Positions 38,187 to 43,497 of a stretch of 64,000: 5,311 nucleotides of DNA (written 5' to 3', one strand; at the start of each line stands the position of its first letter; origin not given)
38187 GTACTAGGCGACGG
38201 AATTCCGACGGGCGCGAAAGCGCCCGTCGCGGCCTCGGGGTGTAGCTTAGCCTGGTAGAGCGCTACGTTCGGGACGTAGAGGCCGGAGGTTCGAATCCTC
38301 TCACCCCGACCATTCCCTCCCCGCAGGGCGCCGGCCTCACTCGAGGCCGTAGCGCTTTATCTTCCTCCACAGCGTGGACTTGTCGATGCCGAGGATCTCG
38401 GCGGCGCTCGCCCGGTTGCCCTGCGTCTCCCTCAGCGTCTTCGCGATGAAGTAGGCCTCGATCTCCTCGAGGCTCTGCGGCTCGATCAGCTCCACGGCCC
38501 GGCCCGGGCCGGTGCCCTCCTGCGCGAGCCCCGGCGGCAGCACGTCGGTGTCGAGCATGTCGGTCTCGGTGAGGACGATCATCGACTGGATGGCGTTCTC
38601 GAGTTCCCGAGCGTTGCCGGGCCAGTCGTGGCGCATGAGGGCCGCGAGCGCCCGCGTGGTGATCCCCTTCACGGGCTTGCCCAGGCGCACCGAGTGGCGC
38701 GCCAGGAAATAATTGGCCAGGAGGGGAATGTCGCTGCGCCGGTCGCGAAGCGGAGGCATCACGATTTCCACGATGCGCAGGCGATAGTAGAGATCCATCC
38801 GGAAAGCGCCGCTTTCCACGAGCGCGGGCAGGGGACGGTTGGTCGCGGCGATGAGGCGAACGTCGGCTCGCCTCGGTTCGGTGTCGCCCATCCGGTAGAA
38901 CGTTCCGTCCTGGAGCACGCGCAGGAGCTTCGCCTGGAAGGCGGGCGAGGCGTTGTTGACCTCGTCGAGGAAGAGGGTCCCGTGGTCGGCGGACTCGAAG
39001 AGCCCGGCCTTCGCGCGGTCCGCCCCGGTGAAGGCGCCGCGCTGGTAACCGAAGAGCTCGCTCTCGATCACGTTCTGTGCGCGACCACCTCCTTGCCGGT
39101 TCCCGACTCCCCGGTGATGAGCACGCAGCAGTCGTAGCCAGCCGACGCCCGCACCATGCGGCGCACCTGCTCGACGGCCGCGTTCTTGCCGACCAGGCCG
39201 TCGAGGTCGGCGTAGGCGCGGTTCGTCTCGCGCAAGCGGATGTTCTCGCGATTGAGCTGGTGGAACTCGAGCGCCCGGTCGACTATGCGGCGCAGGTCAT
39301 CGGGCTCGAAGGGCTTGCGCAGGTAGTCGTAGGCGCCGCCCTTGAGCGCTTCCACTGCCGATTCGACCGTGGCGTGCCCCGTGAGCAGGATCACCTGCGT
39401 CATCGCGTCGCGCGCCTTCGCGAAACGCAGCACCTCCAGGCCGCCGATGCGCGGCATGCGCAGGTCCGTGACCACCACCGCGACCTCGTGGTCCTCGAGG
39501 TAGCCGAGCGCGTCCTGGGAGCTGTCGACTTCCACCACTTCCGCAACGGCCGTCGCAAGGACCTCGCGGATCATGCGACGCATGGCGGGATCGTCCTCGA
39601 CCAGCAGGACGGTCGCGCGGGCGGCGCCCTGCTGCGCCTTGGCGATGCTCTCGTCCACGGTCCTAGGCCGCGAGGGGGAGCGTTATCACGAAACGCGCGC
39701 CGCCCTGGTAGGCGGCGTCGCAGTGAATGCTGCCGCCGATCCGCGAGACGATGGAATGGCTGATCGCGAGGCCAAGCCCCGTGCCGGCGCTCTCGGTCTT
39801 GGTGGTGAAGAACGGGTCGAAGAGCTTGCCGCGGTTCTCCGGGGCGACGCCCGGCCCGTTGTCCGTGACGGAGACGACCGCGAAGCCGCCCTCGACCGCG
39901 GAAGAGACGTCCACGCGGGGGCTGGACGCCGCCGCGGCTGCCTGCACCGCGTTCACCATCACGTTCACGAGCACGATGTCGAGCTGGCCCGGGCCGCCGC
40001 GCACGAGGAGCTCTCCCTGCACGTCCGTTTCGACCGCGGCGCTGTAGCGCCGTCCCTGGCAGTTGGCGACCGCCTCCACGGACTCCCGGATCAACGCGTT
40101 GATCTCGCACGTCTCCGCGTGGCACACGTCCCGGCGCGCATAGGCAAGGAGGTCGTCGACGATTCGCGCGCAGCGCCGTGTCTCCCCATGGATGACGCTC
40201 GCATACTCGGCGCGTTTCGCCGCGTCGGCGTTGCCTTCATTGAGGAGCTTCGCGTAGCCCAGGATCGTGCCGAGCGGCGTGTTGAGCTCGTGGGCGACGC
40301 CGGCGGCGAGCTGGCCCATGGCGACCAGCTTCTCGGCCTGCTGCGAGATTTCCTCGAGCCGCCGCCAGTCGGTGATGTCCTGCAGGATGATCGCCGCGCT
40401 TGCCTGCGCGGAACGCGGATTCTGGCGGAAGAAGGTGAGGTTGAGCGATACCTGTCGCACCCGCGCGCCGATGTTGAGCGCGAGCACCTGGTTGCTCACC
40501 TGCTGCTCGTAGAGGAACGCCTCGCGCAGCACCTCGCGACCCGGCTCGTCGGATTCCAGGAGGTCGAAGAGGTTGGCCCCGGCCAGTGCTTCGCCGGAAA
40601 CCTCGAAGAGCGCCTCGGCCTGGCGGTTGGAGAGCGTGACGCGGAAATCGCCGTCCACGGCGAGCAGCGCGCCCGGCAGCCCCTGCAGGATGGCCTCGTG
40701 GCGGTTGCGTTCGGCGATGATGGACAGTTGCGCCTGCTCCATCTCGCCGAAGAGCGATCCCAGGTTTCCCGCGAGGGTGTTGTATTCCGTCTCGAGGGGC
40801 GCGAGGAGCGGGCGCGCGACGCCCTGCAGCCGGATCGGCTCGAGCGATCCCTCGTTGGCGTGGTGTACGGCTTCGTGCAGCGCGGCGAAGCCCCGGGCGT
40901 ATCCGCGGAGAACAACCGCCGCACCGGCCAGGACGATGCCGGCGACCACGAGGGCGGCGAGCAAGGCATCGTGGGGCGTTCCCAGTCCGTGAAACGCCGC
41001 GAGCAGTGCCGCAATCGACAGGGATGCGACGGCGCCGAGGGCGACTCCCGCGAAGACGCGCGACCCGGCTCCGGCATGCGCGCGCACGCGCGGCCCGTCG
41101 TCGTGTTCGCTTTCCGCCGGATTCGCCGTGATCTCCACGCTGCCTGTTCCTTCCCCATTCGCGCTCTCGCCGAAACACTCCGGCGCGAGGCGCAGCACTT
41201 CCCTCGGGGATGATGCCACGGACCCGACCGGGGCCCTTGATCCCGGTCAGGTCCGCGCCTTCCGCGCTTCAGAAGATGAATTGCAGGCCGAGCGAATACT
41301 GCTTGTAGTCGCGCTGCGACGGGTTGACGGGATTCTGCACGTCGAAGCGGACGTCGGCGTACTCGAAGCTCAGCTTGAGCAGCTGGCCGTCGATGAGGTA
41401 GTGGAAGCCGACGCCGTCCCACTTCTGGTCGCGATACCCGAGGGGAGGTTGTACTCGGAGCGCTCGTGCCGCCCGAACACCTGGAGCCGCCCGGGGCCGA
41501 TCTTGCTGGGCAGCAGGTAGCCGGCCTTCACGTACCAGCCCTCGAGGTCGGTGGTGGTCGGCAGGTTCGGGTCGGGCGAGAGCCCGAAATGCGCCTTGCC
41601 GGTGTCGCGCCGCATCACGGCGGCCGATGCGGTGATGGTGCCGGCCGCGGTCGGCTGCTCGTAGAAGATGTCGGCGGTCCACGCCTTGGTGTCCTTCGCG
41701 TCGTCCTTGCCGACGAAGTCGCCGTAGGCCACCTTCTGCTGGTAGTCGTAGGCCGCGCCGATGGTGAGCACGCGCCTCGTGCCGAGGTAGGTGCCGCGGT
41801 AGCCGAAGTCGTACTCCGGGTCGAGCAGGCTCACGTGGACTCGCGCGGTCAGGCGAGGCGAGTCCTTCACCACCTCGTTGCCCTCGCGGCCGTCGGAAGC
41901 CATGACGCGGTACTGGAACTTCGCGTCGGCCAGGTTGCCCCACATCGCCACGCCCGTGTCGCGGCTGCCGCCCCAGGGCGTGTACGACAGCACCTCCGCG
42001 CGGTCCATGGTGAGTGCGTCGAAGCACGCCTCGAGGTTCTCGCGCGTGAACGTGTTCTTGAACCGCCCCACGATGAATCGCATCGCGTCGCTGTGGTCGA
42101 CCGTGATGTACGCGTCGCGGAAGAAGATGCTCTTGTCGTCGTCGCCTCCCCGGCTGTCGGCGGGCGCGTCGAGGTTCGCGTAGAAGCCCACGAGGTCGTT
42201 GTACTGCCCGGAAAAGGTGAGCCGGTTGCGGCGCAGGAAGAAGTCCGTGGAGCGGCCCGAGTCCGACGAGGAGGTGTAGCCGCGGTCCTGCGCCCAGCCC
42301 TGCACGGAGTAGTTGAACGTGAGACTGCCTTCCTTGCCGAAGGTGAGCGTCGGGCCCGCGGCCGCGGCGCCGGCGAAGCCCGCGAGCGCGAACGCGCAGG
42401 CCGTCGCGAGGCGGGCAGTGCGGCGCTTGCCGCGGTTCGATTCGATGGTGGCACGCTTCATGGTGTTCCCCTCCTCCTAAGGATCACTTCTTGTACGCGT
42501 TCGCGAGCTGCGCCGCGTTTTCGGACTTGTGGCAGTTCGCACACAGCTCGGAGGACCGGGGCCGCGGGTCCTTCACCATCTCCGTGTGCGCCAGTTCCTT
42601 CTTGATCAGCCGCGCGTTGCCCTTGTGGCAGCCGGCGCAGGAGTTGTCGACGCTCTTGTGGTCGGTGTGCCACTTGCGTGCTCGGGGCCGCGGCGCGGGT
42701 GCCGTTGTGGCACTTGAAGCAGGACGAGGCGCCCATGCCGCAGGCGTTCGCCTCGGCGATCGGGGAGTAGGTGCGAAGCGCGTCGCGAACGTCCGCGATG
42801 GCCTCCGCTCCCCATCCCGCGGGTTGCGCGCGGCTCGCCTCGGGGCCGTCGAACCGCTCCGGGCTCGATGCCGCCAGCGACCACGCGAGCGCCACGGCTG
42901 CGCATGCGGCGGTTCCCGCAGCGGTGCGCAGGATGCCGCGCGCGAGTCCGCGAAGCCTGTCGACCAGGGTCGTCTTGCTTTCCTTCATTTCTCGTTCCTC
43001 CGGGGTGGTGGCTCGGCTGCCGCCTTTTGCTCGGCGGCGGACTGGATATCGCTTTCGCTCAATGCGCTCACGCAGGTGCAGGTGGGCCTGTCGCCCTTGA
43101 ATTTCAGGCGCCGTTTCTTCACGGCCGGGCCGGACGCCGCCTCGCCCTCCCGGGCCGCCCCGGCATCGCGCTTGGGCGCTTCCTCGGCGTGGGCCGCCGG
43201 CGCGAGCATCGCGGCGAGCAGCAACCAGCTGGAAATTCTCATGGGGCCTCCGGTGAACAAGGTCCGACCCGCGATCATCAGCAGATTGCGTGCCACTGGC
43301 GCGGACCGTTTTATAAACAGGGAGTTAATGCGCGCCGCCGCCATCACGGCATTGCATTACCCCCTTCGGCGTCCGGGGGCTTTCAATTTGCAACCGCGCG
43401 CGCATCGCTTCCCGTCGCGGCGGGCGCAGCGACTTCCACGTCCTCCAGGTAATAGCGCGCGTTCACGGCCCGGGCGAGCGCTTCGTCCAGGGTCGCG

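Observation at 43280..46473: Three near-identical sigma54 promoters with similarly spaced upstream TGCA motifs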

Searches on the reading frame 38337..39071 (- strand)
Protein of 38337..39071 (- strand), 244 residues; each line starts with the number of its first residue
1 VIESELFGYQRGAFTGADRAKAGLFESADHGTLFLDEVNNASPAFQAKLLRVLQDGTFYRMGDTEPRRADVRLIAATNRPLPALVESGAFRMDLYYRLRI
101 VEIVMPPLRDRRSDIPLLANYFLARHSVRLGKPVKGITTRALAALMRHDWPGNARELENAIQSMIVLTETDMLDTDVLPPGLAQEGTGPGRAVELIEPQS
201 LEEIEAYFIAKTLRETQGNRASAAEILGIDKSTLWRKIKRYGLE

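Call 4: search_protein_families(library=pfam, proteins=[window:38337-39071:-], max_evalue=0.01)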
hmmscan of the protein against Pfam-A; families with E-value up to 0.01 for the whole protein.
window:38337-39071:- (244 aa): 8 families
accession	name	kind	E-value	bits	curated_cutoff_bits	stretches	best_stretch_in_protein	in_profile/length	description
PF00158.32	Sigma54_activat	-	1.7e-41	142.2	20.2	1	1-103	65-167/168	Sigma-54 interaction domain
PF25601.1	AAA_lid_14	-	3.3e-25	88.2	27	1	109-187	1-79/87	AAA+ ATPase lid domain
PF02954.25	HTH_8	-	1.6e-13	50.6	22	1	200-241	1-42/42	Bacterial regulatory protein, Fis family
PF14532.12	Sigma54_activ_2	-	5.8e-11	43.2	25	1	20-108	60-138/138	Sigma-54 interaction domain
PF07728.20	AAA_5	-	2.6e-05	24.7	22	1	30-80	67-124/139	AAA domain (dynein-related subfamily)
PF13542.12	HTH_Tnp_ISL3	-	6.3e-05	22.8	27.4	1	207-241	18-50/51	Helix-turn-helix domain of transposase family ISL3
PF20030.5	bpMoxR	-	0.0057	16.2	27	1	32-82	100-148/205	MoxR domain in the MoxR-vWA-beta-propeller ternary systems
PF18024.7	HTH_50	-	0.0098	16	27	0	201-243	8-49/50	Helix-turn-helix domain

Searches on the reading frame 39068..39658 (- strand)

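Call 4: search_protein_families(library=pfam, proteins=[window:39068-39658:-], max_evalue=0.01)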
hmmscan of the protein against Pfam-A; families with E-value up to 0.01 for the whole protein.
window:39068-39658:- (196 aa): 4 families
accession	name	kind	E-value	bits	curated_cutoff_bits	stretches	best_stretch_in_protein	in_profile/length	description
PF00072.30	Response_reg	-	7.1e-28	97.4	30.2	1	17-126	1-110/111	Response regulator receiver domain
PF00158.32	Sigma54_activat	-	4.1e-07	30.3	20.2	1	155-194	1-40/168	Sigma-54 interaction domain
PF13191.12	AAA_16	-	0.0012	19.8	32.6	1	155-189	2-37/167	AAA ATPase domain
PF14532.12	Sigma54_activ_2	-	0.0057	17.3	25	1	156-194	1-39/138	Sigma-54 interaction domain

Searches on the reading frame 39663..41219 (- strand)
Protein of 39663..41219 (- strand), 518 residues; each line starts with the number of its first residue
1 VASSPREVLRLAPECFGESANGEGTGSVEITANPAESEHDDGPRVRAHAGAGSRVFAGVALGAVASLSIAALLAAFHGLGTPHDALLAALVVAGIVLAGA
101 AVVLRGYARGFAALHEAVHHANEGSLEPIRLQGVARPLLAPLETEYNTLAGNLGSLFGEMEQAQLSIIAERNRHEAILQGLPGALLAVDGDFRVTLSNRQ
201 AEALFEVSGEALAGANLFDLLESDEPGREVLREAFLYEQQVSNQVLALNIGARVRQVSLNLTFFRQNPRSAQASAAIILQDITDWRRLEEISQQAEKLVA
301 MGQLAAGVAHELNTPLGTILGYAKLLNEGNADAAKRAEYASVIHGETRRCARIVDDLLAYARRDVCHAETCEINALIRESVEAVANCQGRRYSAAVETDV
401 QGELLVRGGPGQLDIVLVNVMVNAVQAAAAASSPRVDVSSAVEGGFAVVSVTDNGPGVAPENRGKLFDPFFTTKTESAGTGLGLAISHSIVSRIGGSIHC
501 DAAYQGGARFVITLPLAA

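Call 4: search_protein_families(library=pfam, proteins=[window:39663-41219:-], max_evalue=0.01)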
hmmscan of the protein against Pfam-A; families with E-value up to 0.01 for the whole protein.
window:39663-41219:- (518 aa): 7 families
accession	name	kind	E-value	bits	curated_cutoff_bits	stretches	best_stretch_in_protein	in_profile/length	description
PF02518.31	HATPase_c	-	6.3e-23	81.8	26.4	1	412-517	5-110/111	Histidine kinase-, DNA gyrase B-, and HSP90-like ATPase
PF00512.31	HisKA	-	8e-17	61.5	26.9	1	301-364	2-64/66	His Kinase A (phospho-acceptor) domain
PF00989.32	PAS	-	5.9e-08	33.1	22.6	1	175-262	4-94/113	PAS fold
PF08448.16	PAS_4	-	4.8e-06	27.2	23.1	1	180-285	3-108/110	PAS fold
PF13581.12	HATPase_c_2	-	9.6e-05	22.8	27.4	1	413-494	32-112/127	Histidine kinase-like ATPase domain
PF13426.13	PAS_9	-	0.00033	21.3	27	1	185-284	5-103/103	PAS domain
PF13188.13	PAS_8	-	0.0043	17.4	21.8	0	172-229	1-55/65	PAS domain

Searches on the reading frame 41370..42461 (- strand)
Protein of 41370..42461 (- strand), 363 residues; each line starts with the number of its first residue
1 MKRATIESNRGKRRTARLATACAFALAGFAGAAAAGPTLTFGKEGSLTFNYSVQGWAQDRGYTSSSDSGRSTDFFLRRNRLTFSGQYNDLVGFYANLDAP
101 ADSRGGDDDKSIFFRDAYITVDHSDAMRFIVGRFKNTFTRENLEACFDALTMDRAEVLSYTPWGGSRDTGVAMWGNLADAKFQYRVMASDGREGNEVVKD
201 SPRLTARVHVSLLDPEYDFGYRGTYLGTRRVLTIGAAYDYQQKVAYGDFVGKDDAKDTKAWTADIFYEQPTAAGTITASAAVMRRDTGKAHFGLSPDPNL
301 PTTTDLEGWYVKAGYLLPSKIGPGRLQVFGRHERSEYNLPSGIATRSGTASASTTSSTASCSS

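Call 4: search_protein_families(library=pfam, proteins=[window:41370-42461:-], max_evalue=0.01)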
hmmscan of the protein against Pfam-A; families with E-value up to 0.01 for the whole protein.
window:41370-42461:- (363 aa): 1 family
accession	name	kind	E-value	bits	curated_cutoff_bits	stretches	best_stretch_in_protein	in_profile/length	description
PF07396.17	Porin_O_P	-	9.9e-11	41.9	20.9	1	56-319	8-277/370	Phosphate-selective porin O and P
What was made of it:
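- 41269..42461 (-): ExtI-type outer-membrane porin. A 1-nt deletion at 41445 is present in this assembly. Pfam Porin_O_P (call 4).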

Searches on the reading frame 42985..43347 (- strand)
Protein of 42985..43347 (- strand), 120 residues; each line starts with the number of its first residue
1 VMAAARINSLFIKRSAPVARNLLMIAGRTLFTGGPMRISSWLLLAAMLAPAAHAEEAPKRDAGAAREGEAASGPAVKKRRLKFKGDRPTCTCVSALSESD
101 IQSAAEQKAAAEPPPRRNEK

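Call 4: search_protein_families(library=pfam, proteins=[window:42985-43347:-], max_evalue=0.01)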
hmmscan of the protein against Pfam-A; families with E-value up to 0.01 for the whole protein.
window:42985-43347:- (120 aa): 0 families
